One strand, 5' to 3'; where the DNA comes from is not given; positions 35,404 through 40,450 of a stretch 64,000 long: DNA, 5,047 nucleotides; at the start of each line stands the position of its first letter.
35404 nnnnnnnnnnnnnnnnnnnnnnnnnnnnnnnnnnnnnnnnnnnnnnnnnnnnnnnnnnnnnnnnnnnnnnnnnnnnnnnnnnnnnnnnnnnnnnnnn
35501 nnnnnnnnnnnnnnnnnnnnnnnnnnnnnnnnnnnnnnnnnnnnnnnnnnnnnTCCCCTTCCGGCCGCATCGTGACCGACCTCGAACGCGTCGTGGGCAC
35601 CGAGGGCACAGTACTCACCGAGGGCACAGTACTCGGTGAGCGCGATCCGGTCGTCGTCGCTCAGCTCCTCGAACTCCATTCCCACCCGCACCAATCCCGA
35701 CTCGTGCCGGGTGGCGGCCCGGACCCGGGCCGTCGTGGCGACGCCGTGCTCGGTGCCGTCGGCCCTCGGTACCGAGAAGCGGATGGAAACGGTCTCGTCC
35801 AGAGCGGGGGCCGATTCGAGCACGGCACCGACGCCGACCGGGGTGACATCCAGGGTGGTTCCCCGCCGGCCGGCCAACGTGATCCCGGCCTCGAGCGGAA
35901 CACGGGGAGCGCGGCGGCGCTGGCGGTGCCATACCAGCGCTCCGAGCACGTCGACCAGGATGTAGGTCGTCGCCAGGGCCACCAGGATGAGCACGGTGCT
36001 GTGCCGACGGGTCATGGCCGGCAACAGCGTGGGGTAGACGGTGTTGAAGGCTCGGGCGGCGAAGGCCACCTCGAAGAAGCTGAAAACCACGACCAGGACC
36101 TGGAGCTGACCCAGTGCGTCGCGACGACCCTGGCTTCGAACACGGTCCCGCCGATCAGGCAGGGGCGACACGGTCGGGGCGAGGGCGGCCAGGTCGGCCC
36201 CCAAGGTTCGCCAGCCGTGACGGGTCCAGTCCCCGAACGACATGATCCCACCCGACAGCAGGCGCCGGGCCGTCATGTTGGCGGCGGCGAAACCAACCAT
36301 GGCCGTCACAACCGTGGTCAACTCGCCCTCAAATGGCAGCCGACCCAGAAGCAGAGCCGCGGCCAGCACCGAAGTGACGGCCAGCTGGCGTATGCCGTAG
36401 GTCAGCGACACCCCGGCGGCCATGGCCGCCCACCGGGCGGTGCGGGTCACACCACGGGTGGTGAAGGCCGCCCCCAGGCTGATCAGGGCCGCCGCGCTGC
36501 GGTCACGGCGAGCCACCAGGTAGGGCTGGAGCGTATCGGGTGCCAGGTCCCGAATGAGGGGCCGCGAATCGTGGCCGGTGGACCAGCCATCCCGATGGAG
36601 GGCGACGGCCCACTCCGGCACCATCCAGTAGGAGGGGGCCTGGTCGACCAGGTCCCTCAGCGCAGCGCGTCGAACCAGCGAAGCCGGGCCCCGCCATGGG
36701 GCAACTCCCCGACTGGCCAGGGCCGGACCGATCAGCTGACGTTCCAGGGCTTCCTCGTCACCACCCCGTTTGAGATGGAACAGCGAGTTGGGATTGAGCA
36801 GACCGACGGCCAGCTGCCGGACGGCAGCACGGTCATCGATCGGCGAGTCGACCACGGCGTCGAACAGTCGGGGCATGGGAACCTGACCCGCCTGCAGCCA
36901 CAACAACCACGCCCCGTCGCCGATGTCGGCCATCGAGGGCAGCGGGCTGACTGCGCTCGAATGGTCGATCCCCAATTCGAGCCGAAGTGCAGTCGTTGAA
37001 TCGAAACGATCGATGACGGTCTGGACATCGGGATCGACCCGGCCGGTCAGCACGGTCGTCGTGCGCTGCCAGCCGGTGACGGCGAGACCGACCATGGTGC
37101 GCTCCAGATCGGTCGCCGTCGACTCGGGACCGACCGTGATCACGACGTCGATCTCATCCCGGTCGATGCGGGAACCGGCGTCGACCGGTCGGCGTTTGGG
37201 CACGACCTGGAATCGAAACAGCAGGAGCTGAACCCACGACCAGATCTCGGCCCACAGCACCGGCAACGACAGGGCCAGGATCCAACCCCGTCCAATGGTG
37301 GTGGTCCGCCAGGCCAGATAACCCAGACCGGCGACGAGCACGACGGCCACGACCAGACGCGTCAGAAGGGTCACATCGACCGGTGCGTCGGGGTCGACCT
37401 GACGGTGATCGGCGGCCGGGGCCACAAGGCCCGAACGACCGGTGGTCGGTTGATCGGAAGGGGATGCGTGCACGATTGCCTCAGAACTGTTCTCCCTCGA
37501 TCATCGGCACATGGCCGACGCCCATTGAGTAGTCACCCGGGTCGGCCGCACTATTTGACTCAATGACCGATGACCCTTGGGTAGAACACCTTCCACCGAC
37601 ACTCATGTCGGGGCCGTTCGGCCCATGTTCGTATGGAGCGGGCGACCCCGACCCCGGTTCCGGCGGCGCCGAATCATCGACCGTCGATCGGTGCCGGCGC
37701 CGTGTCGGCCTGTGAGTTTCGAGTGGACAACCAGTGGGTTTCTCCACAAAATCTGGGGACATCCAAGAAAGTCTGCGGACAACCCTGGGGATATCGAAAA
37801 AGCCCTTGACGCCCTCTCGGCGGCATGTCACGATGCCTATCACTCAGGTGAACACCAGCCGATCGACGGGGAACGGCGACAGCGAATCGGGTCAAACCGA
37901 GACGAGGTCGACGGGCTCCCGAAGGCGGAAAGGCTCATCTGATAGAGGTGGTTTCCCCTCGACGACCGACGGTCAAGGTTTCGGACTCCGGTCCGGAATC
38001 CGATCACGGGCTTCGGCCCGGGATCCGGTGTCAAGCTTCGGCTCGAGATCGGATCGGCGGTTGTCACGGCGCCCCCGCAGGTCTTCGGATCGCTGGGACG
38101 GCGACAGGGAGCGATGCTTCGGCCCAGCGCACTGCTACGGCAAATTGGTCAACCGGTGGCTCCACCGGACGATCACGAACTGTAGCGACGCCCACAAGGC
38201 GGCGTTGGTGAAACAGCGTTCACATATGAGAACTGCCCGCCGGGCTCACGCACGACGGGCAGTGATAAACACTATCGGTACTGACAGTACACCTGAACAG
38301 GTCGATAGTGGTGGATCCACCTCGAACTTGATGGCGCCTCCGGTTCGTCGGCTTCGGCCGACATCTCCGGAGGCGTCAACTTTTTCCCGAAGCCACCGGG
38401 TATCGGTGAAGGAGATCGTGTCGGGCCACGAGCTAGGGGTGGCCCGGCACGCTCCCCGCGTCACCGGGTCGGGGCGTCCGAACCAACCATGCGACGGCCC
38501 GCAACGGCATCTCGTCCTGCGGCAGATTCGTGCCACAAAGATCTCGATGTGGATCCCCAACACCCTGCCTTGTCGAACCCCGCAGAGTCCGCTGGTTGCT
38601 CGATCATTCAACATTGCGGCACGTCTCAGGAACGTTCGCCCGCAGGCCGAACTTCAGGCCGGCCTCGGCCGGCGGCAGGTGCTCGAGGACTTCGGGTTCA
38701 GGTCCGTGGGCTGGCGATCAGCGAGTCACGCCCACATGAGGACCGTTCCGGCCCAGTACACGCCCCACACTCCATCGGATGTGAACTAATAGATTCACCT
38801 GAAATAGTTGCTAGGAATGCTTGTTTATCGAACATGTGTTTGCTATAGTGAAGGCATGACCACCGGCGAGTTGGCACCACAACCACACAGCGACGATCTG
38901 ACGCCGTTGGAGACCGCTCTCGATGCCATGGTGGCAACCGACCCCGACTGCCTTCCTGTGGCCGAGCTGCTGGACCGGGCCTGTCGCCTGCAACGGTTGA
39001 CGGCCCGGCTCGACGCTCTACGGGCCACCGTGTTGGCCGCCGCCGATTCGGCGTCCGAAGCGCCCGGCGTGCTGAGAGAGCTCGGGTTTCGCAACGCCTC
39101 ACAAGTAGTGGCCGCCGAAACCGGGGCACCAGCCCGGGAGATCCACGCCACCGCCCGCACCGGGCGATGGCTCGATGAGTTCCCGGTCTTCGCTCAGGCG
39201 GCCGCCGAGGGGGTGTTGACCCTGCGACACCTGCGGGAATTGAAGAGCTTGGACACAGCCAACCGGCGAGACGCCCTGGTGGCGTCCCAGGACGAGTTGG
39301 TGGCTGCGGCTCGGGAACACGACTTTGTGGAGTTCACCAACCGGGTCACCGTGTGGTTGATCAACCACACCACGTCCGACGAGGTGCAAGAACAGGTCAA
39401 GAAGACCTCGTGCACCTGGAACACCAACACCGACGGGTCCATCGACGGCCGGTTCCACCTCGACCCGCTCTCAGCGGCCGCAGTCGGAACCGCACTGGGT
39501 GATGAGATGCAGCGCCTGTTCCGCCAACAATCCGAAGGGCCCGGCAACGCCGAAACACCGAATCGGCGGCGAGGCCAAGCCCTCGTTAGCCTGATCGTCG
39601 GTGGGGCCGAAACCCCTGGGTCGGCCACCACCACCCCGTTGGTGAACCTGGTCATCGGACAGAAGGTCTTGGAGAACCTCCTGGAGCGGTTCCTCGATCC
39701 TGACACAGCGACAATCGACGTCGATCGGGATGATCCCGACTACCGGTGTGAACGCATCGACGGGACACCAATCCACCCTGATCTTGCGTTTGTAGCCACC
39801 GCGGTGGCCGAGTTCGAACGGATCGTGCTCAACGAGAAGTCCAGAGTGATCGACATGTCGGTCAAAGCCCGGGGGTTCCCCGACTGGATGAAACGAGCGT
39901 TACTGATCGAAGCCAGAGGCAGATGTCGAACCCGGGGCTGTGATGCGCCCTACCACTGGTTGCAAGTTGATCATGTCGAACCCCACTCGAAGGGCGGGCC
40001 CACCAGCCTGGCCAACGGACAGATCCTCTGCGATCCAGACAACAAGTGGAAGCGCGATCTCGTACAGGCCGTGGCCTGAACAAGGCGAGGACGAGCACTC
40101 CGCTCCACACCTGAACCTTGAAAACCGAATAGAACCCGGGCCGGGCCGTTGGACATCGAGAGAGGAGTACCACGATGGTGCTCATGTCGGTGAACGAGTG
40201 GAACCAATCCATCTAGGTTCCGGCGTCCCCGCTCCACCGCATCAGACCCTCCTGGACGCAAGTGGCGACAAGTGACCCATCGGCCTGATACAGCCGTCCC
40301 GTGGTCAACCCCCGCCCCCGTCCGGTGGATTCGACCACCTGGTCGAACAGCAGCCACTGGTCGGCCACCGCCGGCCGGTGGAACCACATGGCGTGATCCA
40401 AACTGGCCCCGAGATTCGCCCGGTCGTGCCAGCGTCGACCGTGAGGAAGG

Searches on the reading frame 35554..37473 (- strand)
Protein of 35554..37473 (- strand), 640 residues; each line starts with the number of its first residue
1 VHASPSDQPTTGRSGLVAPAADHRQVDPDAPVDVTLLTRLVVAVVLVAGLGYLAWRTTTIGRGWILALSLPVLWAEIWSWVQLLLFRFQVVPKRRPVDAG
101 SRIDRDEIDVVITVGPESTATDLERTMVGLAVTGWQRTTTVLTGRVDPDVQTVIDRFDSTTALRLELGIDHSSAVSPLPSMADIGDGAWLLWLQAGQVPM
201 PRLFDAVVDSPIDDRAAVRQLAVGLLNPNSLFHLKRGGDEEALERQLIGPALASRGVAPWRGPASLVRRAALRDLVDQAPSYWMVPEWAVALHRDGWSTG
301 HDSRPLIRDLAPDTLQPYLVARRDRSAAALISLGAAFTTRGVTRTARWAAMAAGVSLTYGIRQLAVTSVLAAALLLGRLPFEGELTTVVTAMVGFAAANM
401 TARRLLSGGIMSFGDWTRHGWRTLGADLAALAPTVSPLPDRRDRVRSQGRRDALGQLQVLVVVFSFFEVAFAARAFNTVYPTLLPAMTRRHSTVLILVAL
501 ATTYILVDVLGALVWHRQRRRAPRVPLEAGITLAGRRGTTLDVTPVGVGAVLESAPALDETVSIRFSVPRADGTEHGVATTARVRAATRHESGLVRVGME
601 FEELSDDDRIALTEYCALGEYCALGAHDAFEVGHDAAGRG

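Call 55: find_homologous_proteins(query=window:35554-37473:-, max_evalue=0.001)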
Query window:35554-37473:- (640 aa): 10 proteins with E <= 0.001 among 8000 candidates.
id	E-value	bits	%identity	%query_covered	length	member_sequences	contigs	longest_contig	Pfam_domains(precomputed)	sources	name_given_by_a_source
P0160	0.0e+0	1209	88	100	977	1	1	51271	PF07238.20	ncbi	-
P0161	0.0e+0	1195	89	97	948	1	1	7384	PF07238.20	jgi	jgi:hypothetical protein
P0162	6.1e-270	916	70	97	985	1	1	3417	PF07238.20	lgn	-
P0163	5.8e-227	774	58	98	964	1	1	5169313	PF07238.20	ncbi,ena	-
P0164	1.5e-209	716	56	97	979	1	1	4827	PF07238.20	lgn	-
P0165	2.1e-138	481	47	91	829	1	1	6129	PF07238.20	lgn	-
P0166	1.5e-90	323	37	88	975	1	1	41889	PF07238.20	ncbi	-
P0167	1.4e-88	317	38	91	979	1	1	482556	PF07238.20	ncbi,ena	-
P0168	5.2e-85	305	35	89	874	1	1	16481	PF07238.20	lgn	-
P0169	4.6e-79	285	35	91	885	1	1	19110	PF07238.20,PF13632.13,PF13641.13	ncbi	ncbi:MAG: glycosyltransferase family 2 protein [Acidimicrobiales bacterium]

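Call 58: search_protein_families(library=pfam, alignment_id=A6, max_evalue=0.01)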
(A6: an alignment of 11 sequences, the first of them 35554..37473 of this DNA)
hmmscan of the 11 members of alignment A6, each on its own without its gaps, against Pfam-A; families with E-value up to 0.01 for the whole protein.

A. member 1, window:35554-37473:- (640 aa): 1 family
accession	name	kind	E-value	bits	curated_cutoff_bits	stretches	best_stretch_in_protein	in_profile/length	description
PF07238.19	PilZ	-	1.6e-07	32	22.5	1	518-617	1-101/102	PilZ domain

B. families by the number of members that match (of 11 scanned): 3 families
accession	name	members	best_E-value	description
PF07238.19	PilZ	11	1.8e-14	PilZ domain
PF13641.12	Glyco_tranf_2_3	4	5.1e-08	Glycosyltransferase like family 2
PF13632.12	Glyco_trans_2_3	3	7.8e-11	Glycosyl transferase family group 2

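Call 64: predict_structure(alignment_id=A6)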
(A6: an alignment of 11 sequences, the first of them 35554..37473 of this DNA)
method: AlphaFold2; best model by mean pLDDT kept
length: 640 residues; sequences in the alignment: 11
mean_pLDDT: 64.0   pTM: 0.51
mean pLDDT of the five models: 64.0, 62.7, 60.5, 60.3, 59.6
residues with pLDDT >= 90: 58; 70-90: 241; 50-70: 112; < 50: 229
segments of 3 or more residues with pLDDT < 50: 1-39, 49-51, 55-80, 82-98, 234-238, 358-375, 377-418, 433-460, 474-484, 508-521, 620-640
pLDDT, mean of each block of 10 residues (from residue 1): 30 31 35 42 51 47 41 47 46 42 84 86 90 87 83 86 84 72 87 92 85 83 72 49 65 77 90 79 80 87 85 65 73 75 74 57 45 44 45 46 46 48 55 37 32 43 53 47 51 58 51 41 71 87 87 85 88 82 87 87 83 71 37 31
secondary structure, 60 per line:
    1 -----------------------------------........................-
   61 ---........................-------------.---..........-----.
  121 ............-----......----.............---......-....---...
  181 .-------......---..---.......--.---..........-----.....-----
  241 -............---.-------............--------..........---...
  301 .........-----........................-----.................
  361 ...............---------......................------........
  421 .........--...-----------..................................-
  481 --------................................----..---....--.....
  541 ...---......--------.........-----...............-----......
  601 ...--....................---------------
elements in order (helices of 4 or more, strands of 3 or more residues): H36-59 H64-87 E108-114 H120-132 E138-143 H148-160 E164-169 H171-174 H178-181 E189-194 H203-209 E216-225 H231-235 H242-253 E265-268 H269-276 H285-294 E298-309 H315-338 H344-375 H385-406 H413-429 H446-479 H489-520 E530-533 E536-543 E547-552 E561-569 E575-589 E595-603 H606-625

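Call 68: fold_search(model_id=the predicted structure, library=pdb)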
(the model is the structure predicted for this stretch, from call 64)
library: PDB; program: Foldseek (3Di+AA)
matches with E <= 10: 1279; with E <= 0.001: 270
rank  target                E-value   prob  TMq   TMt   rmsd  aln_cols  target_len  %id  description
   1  9b8v_E                3.1e-22  1.00  0.47  0.36  15.5       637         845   16  AlphaFold2 informed cryo-EM model of the E. coli cellulose synthase BcsAG3B6 complex (released 2025-02-19)
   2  4p00_A                6.8e-22  1.00  0.44  0.39  14.8       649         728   16  Bacterial Cellulose Synthase in complex with cyclic-di-GMP and UDP (released 2014-04-09)
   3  5ej1_A                5.7e-21  1.00  0.45  0.41  14.8       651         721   18  Pre-translocation state of bacterial cellulose synthase (released 2016-03-30)
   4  4hg6_A                4.8e-20  1.00  0.47  0.41  16.1       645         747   18  Structure of a cellulose synthase - cellulose translocation intermediate (released 2012-12-19)
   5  9fnn_A                6.0e-20  1.00  0.46  0.38  15.1       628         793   16  Cryo-EM structure of the c-di-GMP-saturated 'crown'less Bcs macrocomplex for cellulose secretion in E. coli (released 2024-10-16)
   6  9fmz_A                8.8e-20  1.00  0.46  0.37  15.3       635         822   16  Cryo-EM structure of the c-di-GMP-bound synthase:pEtN transferase complex (BcsA-Bct-G3) from the E. coli cellulose sec (released 2024-10-16)
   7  9fmv_A                1.2e-19  1.00  0.43  0.36  15.5       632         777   16  Cryo-EM structure of the c-di-GMP-free synthase:pEtN transferase complex (BcsA-Bct-G3) from the E. coli cellulose secr (released 2024-10-16)
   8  9fp0_A                9.2e-19  1.00  0.45  0.37  15.4       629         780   15  Cryo-EM structure of the 'crown'less Bcs macrocomplex for E. coli cellulose secretion in non-saturating c-di-GMP (loca (released 2024-10-16)
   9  8sne_A                8.3e-11  1.00  0.38  0.48  13.7       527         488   10  Chlorella virus Hyaluronan Synthase bound to GlcA extended GlcNAc primer and UDP (released 2024-05-01)
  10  9yq5_A                1.2e-10  1.00  0.40  0.50  13.7       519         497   10  Chlorella virus hyaluronan synthase bound to an inserted UDP-GlcA (released 2025-12-10)
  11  9yq2_A                1.6e-10  1.00  0.37  0.48  13.6       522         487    9  Chlorella virus hyaluronan synthase bound to DDM (released 2025-12-10)
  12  8smp_A                3.8e-10  1.00  0.40  0.48  13.9       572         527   11  Xenopus laevis hyaluronan synthase 1, UDP-bound, gating loop inserted state (released 2024-05-01)
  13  8g27_I                4.0e-10  1.00  0.43  0.39  15.6       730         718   11  Hybrid aspen cellulose synthase-8 bound to UDP (released 2023-03-01)
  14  9yq4_A                6.6e-10  1.00  0.37  0.46  13.8       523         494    9  Chlorella virus hyaluronan synthase bound to a proofreading UDP-GlcA (released 2025-12-10)
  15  6yv7_A                7.0e-10  1.00  0.41  0.71   6.1       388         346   14  Mannosyltransferase PcManGT from Pyrobaculum calidifontis (released 2020-07-22)
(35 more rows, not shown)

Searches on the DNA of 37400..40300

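Call 78: search_rna_families(source=window, start=37400, end=40300, threshold=evalue, max_evalue=0.1)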
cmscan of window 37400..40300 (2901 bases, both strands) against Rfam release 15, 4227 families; matches with E-value up to 0.1: 1.
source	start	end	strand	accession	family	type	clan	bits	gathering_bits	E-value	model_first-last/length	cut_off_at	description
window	38322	38374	-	RF00306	snoZ178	Gene; snRNA; snoRNA; CD-box;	-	23.3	100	0.089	20-70/152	no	Small nucleolar RNA Z178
